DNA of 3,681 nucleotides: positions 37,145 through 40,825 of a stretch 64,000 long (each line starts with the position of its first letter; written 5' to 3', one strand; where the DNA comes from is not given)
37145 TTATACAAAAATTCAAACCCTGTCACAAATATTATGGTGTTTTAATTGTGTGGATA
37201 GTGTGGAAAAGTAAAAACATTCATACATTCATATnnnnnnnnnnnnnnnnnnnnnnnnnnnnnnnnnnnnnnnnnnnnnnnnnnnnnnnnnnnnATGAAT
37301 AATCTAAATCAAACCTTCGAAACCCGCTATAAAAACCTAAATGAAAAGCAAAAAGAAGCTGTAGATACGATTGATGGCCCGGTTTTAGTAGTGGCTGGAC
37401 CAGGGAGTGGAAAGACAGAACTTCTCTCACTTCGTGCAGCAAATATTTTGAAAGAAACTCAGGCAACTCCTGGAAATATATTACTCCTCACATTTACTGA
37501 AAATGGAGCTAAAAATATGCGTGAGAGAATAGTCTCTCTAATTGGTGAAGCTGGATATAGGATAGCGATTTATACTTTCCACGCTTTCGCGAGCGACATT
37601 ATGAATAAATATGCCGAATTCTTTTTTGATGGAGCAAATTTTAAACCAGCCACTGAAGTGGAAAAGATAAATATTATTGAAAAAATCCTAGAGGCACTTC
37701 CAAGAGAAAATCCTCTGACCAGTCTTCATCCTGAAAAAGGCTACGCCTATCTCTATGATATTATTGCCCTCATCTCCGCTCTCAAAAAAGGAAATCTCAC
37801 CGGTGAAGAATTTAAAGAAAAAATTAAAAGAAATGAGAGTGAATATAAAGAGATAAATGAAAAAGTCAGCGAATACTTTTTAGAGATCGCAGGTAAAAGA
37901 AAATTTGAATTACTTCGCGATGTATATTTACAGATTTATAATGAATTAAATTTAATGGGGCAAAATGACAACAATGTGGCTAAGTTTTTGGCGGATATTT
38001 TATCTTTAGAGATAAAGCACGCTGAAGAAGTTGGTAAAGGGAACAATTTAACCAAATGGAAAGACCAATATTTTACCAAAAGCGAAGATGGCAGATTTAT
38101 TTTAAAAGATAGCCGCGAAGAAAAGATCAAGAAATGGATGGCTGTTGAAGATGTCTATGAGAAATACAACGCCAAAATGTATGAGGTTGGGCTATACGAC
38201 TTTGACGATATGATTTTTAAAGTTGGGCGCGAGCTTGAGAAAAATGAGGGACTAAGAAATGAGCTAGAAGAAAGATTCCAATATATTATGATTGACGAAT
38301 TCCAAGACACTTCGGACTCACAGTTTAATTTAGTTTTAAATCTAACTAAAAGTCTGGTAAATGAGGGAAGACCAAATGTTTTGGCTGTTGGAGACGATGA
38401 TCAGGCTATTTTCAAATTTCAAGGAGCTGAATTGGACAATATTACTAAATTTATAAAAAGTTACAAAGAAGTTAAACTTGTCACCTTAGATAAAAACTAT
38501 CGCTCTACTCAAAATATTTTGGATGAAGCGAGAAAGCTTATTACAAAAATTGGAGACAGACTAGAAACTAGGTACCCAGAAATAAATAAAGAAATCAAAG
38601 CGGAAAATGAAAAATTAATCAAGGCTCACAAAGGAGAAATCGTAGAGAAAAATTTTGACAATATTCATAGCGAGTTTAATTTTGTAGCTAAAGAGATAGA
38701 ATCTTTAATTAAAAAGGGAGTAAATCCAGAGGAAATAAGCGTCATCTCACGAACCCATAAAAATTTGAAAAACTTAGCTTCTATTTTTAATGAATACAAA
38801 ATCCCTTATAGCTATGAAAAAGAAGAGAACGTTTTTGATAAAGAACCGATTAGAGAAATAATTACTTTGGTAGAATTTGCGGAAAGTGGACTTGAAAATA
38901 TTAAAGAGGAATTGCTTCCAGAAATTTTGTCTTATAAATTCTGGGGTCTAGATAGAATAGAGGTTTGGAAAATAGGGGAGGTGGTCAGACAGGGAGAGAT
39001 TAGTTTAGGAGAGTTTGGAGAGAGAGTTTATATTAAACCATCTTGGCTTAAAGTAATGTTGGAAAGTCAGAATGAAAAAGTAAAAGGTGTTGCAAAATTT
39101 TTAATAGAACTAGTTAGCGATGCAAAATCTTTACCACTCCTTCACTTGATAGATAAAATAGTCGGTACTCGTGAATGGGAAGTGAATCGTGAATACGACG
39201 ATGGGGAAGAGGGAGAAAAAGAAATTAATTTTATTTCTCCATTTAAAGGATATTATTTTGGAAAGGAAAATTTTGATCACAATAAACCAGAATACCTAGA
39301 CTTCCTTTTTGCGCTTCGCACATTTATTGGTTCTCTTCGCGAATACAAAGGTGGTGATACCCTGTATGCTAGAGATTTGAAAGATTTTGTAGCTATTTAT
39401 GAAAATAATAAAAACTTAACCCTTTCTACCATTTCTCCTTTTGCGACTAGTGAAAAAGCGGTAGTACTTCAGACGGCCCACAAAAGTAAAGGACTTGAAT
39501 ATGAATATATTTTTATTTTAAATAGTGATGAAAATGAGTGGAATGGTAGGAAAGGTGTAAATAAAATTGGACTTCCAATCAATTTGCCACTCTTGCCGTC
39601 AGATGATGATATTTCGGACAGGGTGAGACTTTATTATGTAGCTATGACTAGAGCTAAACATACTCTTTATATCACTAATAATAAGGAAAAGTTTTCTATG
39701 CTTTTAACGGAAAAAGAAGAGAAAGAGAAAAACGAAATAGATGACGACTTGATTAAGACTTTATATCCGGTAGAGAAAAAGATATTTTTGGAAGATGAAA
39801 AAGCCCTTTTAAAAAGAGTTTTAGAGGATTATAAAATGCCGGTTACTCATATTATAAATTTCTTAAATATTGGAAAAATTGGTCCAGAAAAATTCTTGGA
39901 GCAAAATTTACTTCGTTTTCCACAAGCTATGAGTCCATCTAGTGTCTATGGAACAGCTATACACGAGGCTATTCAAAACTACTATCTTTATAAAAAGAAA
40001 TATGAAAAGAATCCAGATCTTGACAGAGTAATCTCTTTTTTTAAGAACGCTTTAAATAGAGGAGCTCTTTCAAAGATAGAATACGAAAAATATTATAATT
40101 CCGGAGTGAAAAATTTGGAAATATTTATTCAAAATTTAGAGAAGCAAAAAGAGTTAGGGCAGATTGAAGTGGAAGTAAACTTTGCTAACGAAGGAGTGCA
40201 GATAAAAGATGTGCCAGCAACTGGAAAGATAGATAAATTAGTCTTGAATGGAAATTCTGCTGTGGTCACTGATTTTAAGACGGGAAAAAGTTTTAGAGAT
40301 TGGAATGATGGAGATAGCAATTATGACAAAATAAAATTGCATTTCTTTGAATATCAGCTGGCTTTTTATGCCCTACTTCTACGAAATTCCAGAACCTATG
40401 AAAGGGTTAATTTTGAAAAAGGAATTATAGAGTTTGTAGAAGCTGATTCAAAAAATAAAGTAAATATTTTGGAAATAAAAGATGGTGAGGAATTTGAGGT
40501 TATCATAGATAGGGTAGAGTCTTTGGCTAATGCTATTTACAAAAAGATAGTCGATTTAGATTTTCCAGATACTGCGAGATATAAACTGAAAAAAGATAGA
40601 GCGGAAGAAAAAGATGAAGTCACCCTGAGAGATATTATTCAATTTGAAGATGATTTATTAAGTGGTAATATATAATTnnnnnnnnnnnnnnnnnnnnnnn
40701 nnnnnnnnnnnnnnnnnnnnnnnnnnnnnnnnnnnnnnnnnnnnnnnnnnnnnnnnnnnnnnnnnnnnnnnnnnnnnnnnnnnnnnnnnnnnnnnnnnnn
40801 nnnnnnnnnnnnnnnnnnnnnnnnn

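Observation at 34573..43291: Putative DNA-defence/DNA-processing island inserted between rpmA and the suf genes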

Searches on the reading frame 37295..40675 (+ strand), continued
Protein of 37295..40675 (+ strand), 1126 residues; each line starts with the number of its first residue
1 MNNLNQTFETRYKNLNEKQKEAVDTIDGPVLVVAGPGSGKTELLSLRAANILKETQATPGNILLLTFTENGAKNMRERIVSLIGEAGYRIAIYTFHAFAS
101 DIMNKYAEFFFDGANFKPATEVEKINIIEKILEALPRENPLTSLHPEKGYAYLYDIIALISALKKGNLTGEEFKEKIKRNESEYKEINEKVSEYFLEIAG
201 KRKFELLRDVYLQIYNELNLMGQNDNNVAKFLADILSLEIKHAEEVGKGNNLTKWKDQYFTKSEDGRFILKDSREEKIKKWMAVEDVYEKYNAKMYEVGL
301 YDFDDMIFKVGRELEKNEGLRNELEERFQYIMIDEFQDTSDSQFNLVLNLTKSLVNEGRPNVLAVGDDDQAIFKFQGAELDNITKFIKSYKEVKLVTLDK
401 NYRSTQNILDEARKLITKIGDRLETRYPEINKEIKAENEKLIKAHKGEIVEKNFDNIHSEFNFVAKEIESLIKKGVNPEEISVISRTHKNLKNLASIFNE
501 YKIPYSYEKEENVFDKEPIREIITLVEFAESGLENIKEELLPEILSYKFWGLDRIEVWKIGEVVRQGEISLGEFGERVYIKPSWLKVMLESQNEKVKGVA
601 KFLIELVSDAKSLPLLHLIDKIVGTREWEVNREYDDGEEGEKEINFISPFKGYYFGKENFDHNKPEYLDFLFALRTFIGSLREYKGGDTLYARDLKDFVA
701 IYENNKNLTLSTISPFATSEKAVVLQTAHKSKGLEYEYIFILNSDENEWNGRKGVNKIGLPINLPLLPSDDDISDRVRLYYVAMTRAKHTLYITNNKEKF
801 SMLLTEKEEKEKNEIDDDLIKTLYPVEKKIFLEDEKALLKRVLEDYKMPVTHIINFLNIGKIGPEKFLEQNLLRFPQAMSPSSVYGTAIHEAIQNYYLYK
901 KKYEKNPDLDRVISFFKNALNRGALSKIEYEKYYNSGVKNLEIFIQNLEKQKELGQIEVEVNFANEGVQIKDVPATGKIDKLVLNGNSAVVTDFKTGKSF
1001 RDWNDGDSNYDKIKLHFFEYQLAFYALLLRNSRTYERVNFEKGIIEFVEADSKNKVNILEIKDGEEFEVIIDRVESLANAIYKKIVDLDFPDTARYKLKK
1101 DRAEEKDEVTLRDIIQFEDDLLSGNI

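Call 20: find_encoding_contigs(protein=P0006, flank=10000, max_places=1)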
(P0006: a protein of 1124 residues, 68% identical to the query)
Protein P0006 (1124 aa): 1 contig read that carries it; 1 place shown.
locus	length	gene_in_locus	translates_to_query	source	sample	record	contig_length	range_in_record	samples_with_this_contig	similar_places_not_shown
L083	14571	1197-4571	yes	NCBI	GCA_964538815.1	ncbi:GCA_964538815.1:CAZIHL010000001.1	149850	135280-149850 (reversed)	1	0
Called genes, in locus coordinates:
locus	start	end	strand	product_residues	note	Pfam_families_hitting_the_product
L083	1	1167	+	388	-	?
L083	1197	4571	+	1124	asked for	PF00580:UvrD-helicase, PF13245:AAA_19, PF13538:UvrD_C_2 (faint), PF13361:UvrD_C, PF12705:PDDEXK_1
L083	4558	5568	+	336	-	PF12705:PDDEXK_1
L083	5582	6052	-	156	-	-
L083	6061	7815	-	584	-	PF05970:PIF1, PF13245:AAA_19, PF13401:AAA_22, PF13604:AAA_30, PF21530:Pif1_2B_dom (faint), PF14493:HTH_40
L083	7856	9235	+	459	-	PF19295:SufBD_N, PF01458:SUFBD_core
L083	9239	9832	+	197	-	PF01458:SUFBD_core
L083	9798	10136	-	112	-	-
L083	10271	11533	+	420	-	PF02403:Seryl_tRNA_N, PF00587:tRNA-synt_2b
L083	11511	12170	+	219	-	-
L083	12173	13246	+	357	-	PF01207:Dus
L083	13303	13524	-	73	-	-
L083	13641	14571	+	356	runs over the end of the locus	PF05496:RuvB_N (faint), PF13177:DNA_pol3_delta2, PF00004:AAA, PF13401:AAA_22 (faint), PF13177:DNA_pol3_delta2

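Call 21: find_encoding_contigs(protein=P0015, flank=10000, max_places=1)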
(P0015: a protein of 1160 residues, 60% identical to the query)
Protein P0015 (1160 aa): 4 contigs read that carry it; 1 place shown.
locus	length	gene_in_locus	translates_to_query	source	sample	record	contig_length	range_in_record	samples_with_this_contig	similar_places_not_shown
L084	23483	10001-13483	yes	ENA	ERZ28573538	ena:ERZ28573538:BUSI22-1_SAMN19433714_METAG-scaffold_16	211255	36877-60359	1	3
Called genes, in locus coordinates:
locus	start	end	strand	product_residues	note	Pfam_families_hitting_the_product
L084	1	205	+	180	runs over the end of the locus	PF13328:HD_4, PF01966:HD (weak)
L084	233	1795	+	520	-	PF12161:HsdM_N, PF02384:N6_Mtase, PF01170:UPF0020 (weak)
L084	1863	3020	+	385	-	PF13784:Fic_N, PF02661:Fic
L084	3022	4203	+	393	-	PF01420:Methylase_S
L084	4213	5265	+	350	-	PF14082:SduA_C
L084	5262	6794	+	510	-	PF00005:ABC_tran (faint), PF02463:SMC_N (weak), PF13304:AAA_21 (faint)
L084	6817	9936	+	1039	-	PF04313:HSDR_N, PF04851:ResIII, PF18766:SWI2_SNF2, PF22679:T1R_D3-like, PF11867:T1RH-like_C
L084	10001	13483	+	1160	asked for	PF00580:UvrD-helicase, PF13245:AAA_19, PF13538:UvrD_C_2 (faint), PF13361:UvrD_C, PF12705:PDDEXK_1 (weak)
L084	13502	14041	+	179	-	PF01936:NYN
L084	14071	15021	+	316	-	PF12705:PDDEXK_1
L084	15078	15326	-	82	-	-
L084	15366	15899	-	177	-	-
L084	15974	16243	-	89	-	PF09905:VF530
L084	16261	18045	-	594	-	PF05970:PIF1, PF13245:AAA_19, PF13401:AAA_22 (weak), PF13604:AAA_30, PF21530:Pif1_2B_dom (weak), PF14493:HTH_40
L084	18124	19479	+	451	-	PF00890:FAD_binding_2, PF03486:HI0933_like, PF12831:FAD_oxidored, PF22780:HI0933_like_1st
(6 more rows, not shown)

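Call 22: find_encoding_contigs(protein=P0086, flank=10000, max_places=1)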
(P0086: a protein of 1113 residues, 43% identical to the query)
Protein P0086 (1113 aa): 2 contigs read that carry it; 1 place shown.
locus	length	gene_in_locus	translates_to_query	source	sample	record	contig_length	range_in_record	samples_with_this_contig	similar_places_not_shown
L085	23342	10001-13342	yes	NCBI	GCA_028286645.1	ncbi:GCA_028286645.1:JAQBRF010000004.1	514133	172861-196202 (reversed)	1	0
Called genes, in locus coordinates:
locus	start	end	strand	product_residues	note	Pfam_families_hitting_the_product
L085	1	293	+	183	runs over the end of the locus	PF01725:Ham1p_like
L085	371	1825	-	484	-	PF00772:DnaB, PF03796:DnaB_C, PF06745:ATPase, PF13481:AAA_25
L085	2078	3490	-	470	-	PF01921:tRNA-synt_1f (faint), PF01406:tRNA-synt_1e, PF09334:tRNA-synt_1g (faint), PF23493:CysS_C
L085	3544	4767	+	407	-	PF00595:PDZ, PF13180:PDZ_2, PF17820:PDZ_6, PF03572:Peptidase_S41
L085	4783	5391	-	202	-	PF00925:GTP_cyclohydro2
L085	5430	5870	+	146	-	PF01281:Ribosomal_L9_N, PF03948:Ribosomal_L9_C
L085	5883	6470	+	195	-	PF12917:YfbR-like, PF13023:HD_3, PF01966:HD (weak)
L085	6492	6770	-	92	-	PF01016:Ribosomal_L27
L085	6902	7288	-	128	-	-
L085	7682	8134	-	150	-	-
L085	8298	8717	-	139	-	-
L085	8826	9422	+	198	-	PF13328:HD_4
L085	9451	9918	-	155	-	-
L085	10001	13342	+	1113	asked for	PF00580:UvrD-helicase, PF13245:AAA_19, PF13538:UvrD_C_2 (faint), PF13361:UvrD_C, PF12705:PDDEXK_1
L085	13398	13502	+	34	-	-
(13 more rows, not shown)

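Call 23: find_encoding_contigs(protein=P0095, flank=10000, max_places=1)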
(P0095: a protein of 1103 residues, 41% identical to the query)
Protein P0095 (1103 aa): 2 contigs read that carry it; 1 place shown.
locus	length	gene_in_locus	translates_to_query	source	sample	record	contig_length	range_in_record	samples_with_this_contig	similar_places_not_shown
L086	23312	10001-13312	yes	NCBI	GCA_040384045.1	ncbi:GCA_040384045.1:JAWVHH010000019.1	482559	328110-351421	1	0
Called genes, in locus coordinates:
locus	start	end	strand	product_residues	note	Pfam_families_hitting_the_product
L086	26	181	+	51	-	-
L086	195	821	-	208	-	PF21176:RecR_HhH, PF13662:Toprim_4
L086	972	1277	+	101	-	-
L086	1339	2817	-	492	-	PF00772:DnaB, PF13481:AAA_25, PF03796:DnaB_C, PF06745:ATPase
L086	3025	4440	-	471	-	PF01406:tRNA-synt_1e, PF09334:tRNA-synt_1g (faint), PF23493:CysS_C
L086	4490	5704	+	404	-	PF00595:PDZ, PF13180:PDZ_2, PF17820:PDZ_6, PF03572:Peptidase_S41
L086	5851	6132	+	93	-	-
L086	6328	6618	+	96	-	-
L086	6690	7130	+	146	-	PF01281:Ribosomal_L9_N, PF03948:Ribosomal_L9_C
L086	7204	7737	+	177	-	PF13473:Cupredoxin_1 (faint)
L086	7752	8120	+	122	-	-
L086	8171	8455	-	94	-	PF01016:Ribosomal_L27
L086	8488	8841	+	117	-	-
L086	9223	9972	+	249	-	PF03741:TerC, PF04332:DUF475 (faint)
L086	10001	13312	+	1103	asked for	PF00580:UvrD-helicase, PF13245:AAA_19, PF13604:AAA_30 (faint), PF13538:UvrD_C_2 (faint), PF13361:UvrD_C, PF12705:PDDEXK_1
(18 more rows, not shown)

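Call 70: search_solved_structures(query=window:37295-40675:+, max_evalue=1e-10)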
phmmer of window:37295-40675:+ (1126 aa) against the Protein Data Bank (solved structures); distinct sequences matched with E-value up to 1e-10: 19.
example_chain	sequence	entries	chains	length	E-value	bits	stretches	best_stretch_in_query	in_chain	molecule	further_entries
1pjr_A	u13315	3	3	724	1.1e-50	175.7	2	283-527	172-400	PCRA | ATP-DEPENDENT HELICASE PCRA | HELICASE PCRA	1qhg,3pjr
9dci_A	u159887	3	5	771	1.4e-47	165.4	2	280-527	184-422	ATP-dependent DNA helicase UvrD1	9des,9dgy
2pjr_A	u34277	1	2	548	2.2e-46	161.5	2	283-527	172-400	PROTEIN (HELICASE PCRA)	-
4c2u_A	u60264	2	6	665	2.2e-42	148.2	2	283-530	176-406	DNA HELICASE II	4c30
4c2t_A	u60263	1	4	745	3.6e-42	147.5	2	283-530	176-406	DNA HELICASE II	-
1uaa_A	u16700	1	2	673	1.6e-36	128.8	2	287-426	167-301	PROTEIN (ATP-DEPENDENT DNA HELICASE REP.)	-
3lfu_A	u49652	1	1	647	6.7e-34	120.1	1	285-423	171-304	DNA helicase II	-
2is1_A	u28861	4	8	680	8.5e-34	119.8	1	285-423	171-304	DNA helicase II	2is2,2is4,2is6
1qhh_B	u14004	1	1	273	4.4e-24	87.6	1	283-526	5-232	PROTEIN (PCRA (SUBUNIT))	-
1qhh_A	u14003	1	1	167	3.2e-21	78.1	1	9-134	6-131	PROTEIN (PCRA (SUBUNIT))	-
6ppu_B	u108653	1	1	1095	4e-13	51.3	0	19-104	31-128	UvrD/REP helicase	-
6ppr_B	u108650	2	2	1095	4.2e-13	51.3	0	19-104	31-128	UvrD/REP helicase | DNA 3'-5' helicase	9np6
7sjr_B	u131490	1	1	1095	1.1e-12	49.9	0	19-104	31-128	DNA helicase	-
1w36_B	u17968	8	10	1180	5.4e-12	47.6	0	296-448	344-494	EXODEOXYRIBONUCLEASE V BETA CHAIN | RecBCD enzyme subunit RecB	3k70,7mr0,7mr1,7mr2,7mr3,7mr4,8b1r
8b1t_B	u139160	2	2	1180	5.4e-12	47.6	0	296-448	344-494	RecBCD enzyme subunit RecB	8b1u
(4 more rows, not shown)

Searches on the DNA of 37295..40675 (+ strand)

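Call 48: search_rna_families(source=L085, start=13300, end=14550, threshold=evalue, max_evalue=0.01)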
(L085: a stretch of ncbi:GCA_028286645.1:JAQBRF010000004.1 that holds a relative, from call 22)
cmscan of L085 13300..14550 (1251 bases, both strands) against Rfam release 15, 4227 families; matches with E-value up to 0.01: 0.
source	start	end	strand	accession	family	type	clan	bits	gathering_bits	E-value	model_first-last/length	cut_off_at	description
